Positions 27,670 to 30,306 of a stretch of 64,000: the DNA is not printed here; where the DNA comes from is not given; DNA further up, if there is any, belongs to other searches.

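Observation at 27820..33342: Candidate S-layer glycoprotein next to a polyprenol-synthesis pair (cis-prenyltransferase + GGR-family reductase)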

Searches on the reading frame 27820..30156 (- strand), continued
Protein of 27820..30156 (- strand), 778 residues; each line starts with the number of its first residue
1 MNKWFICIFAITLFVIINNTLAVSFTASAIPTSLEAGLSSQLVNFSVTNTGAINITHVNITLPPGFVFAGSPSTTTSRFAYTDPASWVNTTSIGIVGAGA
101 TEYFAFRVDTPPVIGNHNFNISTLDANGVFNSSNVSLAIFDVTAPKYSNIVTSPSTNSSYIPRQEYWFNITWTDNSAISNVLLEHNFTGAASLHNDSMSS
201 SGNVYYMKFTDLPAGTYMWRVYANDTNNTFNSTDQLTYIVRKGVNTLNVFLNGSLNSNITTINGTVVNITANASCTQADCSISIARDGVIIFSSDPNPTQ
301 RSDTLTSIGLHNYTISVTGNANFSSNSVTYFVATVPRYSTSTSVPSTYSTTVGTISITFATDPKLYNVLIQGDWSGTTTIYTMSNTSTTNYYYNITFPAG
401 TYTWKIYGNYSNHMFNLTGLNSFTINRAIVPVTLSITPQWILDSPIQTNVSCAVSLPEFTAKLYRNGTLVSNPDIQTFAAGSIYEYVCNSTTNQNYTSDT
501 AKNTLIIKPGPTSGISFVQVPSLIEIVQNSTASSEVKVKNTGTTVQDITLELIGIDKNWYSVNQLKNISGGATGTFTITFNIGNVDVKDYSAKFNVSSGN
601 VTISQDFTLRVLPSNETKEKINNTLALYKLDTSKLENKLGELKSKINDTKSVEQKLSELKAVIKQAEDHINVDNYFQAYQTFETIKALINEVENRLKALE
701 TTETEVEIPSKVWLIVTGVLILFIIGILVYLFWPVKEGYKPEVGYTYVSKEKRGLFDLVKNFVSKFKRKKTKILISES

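Call 28: fold_search(model_id=the predicted structure, library=pdb)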
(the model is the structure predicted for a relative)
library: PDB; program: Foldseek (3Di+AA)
matches with E <= 10: 1945; with E <= 0.001: 477
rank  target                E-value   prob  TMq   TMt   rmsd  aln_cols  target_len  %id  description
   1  7sqc_O0               1.5e-17  1.00  0.19  0.15  21.7       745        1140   10  Ciliary C1 central pair apparatus isolated from Chlamydomonas reinhardtii (released 2022-04-13)
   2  7sqc_2B               4.1e-17  1.00  0.19  0.20  32.6       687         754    7  Ciliary C1 central pair apparatus isolated from Chlamydomonas reinhardtii (released 2022-04-13)
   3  9ijj_C                1.1e-16  1.00  0.18  0.16  21.1       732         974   11  In situ structure of the central apparatus in mouse sperm axoneme. (released 2025-06-04)
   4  9ijj_h                1.8e-16  1.00  0.12  0.09  38.6       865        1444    9  In situ structure of the central apparatus in mouse sperm axoneme. (released 2025-06-04)
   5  7som_D                3.3e-16  1.00  0.15  0.10  43.5       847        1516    8  Ciliary C2 central pair apparatus isolated from Chlamydomonas reinhardtii (released 2022-04-13)
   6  9ijj_4I               4.9e-16  1.00  0.16  0.05  33.6       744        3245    9  In situ structure of the central apparatus in mouse sperm axoneme. (released 2025-06-04)
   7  7s63_A                7.1e-16  1.00  0.18  0.11  49.6       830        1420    8  Native-form oocyte/egg Alpha-2-Macroglobulin (A2Moo) tetramer (released 2022-01-05)
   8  8q6t_I                7.1e-16  1.00  0.18  0.15  35.5       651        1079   12  Helical reconstruction of the relaxed thick filament from FIB milled left ventricular mouse myofibrils (released 2023-11-01)
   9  7sqc_2A               7.5e-16  1.00  0.19  0.20  33.2       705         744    8  Ciliary C1 central pair apparatus isolated from Chlamydomonas reinhardtii (released 2022-04-13)
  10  9u60_E                1.3e-15  1.00  0.19  0.11  51.0       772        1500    8  C3 convertases zymogen C4b2 in loading state (released 2026-01-14)
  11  9fx2                  1.3e-15  1.00  0.16  0.12  51.2       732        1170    8  Structure of methylamine activated CD109 (released 2025-03-19)
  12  7s62                  6.4e-15  1.00  0.18  0.11  50.1       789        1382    8  Locally refined protomer structure of native-form oocyte/egg Alpha-2-Macroglobulin (A2Moo) tetramer (released 2022-01-05)
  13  9b4h_A                6.4e-15  1.00  0.15  0.09  30.9       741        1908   13  Chlamydomonas reinhardtii mastigoneme filament (released 2024-04-10)
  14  6h03_A                7.4e-15  1.00  0.18  0.12  51.3       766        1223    9  OPEN CONFORMATION OF THE MEMBRANE ATTACK COMPLEX (released 2018-12-19)
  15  9hcj_10               8.1e-15  1.00  0.19  0.11  21.5       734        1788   12  D. discoideum nuclear pore complex (released 2024-12-25)
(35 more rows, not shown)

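Call 29: search_solved_structures(query=A1, max_evalue=1)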
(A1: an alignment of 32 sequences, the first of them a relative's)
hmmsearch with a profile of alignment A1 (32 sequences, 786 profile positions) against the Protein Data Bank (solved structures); distinct sequences matched with E-value up to 1: 5.
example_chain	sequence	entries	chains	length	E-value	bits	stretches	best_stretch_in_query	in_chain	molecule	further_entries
2dq3_A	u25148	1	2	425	0.015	16.7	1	615-675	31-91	Seryl-tRNA synthetase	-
4zry_B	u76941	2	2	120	0.11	13.9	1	625-686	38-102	Keratin, type II cytoskeletal 1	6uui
7sz8_A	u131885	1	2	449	0.34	12.2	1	160-247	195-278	Cadherin EGF LAG seven-pass G-type receptor 1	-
9ygm_SY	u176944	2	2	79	0.78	11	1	114-145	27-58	40S ribosomal protein eS21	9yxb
2o8p_A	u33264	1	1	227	0.99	10.7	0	619-714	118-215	14-3-3 domain containing protein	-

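Call 31: find_related_loci(query=A1, collection=genome_contigs, flank=10000)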
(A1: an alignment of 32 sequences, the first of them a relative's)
Query A1 (778 aa) in genome_contigs; peptide patterns used: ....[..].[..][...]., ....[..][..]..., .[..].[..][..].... (x = any residue, [..] = any of these).
121 stretches matched a pattern; 67 encode a relative of the query (tblastn E <= 1e-3); 65 distinct loci.
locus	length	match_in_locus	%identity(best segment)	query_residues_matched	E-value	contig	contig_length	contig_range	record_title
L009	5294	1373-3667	57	11-770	0e+0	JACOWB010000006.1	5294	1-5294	MAG: Candidatus Aenigmatarchaeota archaeon isolate NC_groundwater_115_Ag_B-0.1um_41_10 S3_GD2017_2_B1_scaffold_13093, wh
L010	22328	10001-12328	52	1-767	0e+0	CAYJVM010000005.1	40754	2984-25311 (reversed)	MAG TPA_asm: uncultured archaeon isolate ERP125453_co1_206 genome assembly, contig: NODE_736_length_40754_cov_57.195140,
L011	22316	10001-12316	49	1-774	0e+0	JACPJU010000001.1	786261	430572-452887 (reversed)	MAG: Candidatus Aenigmatarchaeota archaeon isolate NC_groundwater_476_Ag_S-0.1um_40_17 S35_SO-1_scaffold_95073, whole ge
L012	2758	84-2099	54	86-756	0e+0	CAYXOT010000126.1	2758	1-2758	MAG TPA_asm: uncultured archaeon isolate binchicken_co21_401 genome assembly, contig: NODE_72438_length_2758_cov_5.86459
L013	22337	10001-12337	49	1-773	0e+0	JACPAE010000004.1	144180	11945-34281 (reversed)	MAG: Candidatus Aenigmatarchaeota archaeon isolate NC_groundwater_223_Ag_S-0.2um_43_16 S5_GD2017_2_S2_scaffold_426, whol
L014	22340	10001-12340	52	1-777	0e+0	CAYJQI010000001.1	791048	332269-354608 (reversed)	MAG TPA_asm: uncultured archaeon isolate ERP125453_co1_263 genome assembly, contig: NODE_1_length_791048_cov_12.409087,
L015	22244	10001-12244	38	21-760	2e-126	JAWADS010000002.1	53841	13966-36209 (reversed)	MAG: Candidatus Aenigmatarchaeota archaeon isolate QQ_201808_bins_23 QQ_201808_bins_23_scaffold_2, whole genome shotgun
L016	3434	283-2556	37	1-742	4e-128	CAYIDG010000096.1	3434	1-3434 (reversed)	MAG TPA_asm: uncultured archaeon isolate ERP119705_co1_846 genome assembly, contig: NODE_56311_length_3434_cov_4.061261,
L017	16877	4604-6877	62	17-770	0e+0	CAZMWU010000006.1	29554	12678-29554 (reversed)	MAG TPA_asm: uncultured archaeon isolate binchicken_co38_184 genome assembly, contig: NODE_3216_length_29554_cov_7.83684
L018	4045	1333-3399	32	18-696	5e-95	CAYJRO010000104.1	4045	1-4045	MAG TPA_asm: uncultured archaeon isolate ERP125453_co1_124 genome assembly, contig: NODE_31118_length_4045_cov_4.728070,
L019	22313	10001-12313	49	5-773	0e+0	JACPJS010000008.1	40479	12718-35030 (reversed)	MAG: Candidatus Aenigmatarchaeota archaeon isolate NC_groundwater_474_Ag_S-0.1um_38_10 S35_SO-1_scaffold_109058, whole g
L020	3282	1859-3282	56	8-500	3e-143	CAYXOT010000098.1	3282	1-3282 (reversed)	MAG TPA_asm: uncultured archaeon isolate binchicken_co21_401 genome assembly, contig: NODE_51586_length_3282_cov_4.41710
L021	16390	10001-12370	35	1-770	7e-129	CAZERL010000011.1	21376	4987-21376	MAG TPA_asm: uncultured archaeon isolate SRP178908_co1_104 genome assembly, contig: NODE_1551_length_21376_cov_10.133202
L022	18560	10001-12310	53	8-770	0e+0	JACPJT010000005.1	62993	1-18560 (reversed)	MAG: Candidatus Aenigmatarchaeota archaeon isolate NC_groundwater_475_Ag_S-0.1um_40_10 S35_SO-1_scaffold_56125, whole ge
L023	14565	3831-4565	35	515-753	3e-39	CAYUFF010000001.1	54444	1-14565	MAG TPA_asm: uncultured archaeon isolate SRP141559_co2_35 genome assembly, contig: NODE_9_length_54444_cov_17.697843, wh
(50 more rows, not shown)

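Call 54: search_protein_representatives(alignment_id=A1)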
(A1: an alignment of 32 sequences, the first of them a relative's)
Query: 32 sequences, 786 profile positions. Proteins with E-value up to 0.001 (for the whole library): 3841; up to 1e-10: 2429; up to 1e-30: 741. The best 150 are listed.
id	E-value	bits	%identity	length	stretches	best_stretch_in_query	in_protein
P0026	0.0e+00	1144.0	-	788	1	1-784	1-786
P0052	1.8e-252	856.5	-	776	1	2-775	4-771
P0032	6.6e-246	834.8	-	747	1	2-771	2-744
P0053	5.6e-229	778.8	-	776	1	5-762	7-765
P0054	2.6e-213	727.0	-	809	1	5-779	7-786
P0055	9.8e-213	725.1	-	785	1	5-780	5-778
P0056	1.1e-210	718.3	-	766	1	1-748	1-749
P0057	1.9e-202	691.1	-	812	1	5-751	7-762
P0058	7.0e-200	682.6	-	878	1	8-771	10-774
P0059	2.4e-199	680.8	-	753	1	5-750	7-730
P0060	2.2e-190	651.2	-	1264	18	423-533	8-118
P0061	8.4e-190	649.3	-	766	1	7-749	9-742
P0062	8.5e-188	642.6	-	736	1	9-773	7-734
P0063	3.1e-184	630.8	-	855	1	1-781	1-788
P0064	2.7e-179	614.5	-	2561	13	114-335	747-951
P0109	8.2e-92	325.2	-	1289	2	514-777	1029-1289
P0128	1.0e-81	291.8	-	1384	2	515-761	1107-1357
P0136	1.1e-78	281.8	-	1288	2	513-778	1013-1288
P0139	2.0e-77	277.6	-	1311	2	506-777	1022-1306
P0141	2.6e-76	273.9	-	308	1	464-778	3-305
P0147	8.7e-75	268.9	-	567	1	514-768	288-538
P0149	1.1e-74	268.5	-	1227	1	513-782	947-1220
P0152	2.7e-74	267.2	-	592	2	510-777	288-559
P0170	2.9e-70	253.9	-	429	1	503-778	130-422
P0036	1.4e-69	251.7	-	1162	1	515-767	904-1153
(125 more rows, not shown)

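Call 55: search_protein_families(library=pfam, proteins=[P0109, P0128, P0136, P0139, P0149, P0036, P0147, P0152, P0170, P0141], max_evalue=0.001)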
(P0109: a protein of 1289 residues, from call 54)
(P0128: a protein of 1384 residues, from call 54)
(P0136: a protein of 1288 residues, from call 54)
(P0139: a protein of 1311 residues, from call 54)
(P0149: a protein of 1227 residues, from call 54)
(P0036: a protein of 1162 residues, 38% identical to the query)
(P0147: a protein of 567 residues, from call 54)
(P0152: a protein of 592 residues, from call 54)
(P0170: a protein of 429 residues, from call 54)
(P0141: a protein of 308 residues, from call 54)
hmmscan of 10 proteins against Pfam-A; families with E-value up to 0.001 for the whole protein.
P0109 (1289 aa): 1 family
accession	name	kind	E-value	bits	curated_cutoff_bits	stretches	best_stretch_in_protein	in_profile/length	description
PF00635.32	Motile_Sperm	-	0.00083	19.6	25.9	0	1046-1109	14-76/109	MSP (Major sperm protein) domain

P0128 (1384 aa): 1 family
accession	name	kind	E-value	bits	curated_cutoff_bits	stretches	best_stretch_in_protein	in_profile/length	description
PF22544.2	HYDIN_VesB_CFA65-like_Ig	-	1.3e-07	32.2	25.5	0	493-534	5-46/100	HYDIN/CFA65/VesB-like, Ig-like domain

P0136 (1288 aa): 1 family
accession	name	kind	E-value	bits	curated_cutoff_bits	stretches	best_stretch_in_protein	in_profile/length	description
PF15780.11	ASH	-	0.00094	19.8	27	1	1033-1087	22-75/98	Abnormal spindle-like microcephaly-assoc'd, ASPM-SPD-2-Hydin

P0139 (1311 aa): 0 families

P0149 (1227 aa): 1 family
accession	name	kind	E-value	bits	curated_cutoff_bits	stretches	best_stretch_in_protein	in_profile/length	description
PF06280.18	fn3_5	-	0.00013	23.1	27.6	0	534-628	10-105/112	Fn3-like domain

P0036 (1162 aa): 1 family
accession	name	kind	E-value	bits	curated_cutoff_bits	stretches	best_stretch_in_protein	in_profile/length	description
PF22067.2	Cep192_D3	-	9.5e-06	26.1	27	0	918-977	12-70/99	Cep192 domain 3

P0147 (567 aa): 1 family
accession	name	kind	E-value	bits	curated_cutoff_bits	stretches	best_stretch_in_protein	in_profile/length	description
PF00635.32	Motile_Sperm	-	0.00033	20.9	25.9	1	305-364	14-72/109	MSP (Major sperm protein) domain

P0152 (592 aa): 0 families

P0170 (429 aa): 0 families

P0141 (308 aa): 0 families

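Call 93: search_protein_families(library=ncbifam, proteins=[P0032, P0033, P0026, P0030], max_evalue=0.01)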
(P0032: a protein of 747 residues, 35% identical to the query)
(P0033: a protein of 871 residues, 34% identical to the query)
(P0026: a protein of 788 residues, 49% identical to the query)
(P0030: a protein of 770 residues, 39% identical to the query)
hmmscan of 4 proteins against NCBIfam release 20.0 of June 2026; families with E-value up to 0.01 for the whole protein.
P0032 (747 aa): 0 families

P0033 (871 aa): 0 families

P0026 (788 aa): 1 family
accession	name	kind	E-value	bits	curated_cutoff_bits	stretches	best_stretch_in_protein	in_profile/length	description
NF003413.0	PRK04778.1-7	equivalog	0.0083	14.6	556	1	641-700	154-213/564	septation ring formation regulator EzrA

P0030 (770 aa): 0 families

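Call 94: search_protein_families(library=pfam, alignment_id=A1, max_evalue=0.01)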
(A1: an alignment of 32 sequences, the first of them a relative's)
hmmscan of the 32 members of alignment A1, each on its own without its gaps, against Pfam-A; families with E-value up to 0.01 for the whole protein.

A. member 1, P0001 (778 aa): 1 family
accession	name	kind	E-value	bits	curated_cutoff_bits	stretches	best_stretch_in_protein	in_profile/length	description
PF22058.2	X25_BaPul_like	-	1.2e-06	28.9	27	0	371-409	15-53/87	Pullulanase X25 domain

B. families by the number of members that match (of 32 scanned): 16 families
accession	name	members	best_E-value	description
PF22058.2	X25_BaPul_like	9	1.2e-06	Pullulanase X25 domain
PF06160.17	EzrA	2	0.0013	Septation ring formation regulator, EzrA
PF22544.2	HYDIN_VesB_CFA65-like_Ig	1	0.00051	HYDIN/CFA65/VesB-like, Ig-like domain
PF14404.11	Strep_pep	1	0.00074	Ribosomally synthesized peptide in Streptomyces species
PF06381.16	Phage_portal_3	1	0.0036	Phage portal protein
PF10046.14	BLOC1_2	1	0.0037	Biogenesis of lysosome-related organelles complex-1 subunit 2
PF12296.13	HsbA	1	0.0039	Hydrophobic surface binding protein A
PF19077.6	Big_13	1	0.0044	Bacterial Ig-like domain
PF22067.2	Cep192_D3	1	0.0048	Cep192 domain 3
PF13750.12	Big_3_3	1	0.0054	Bacterial Ig-like domain (group 3)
PF13476.12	AAA_23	1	0.0063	AAA domain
PF20077.4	CcmD_alt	1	0.0069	CcmD family protein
PF22830.1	CATSPERB_head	1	0.0072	CATSPERB head domain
PF15418.12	DUF4625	1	0.0072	Domain of unknown function (DUF4625)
PF00635.32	Motile_Sperm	1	0.0074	MSP (Major sperm protein) domain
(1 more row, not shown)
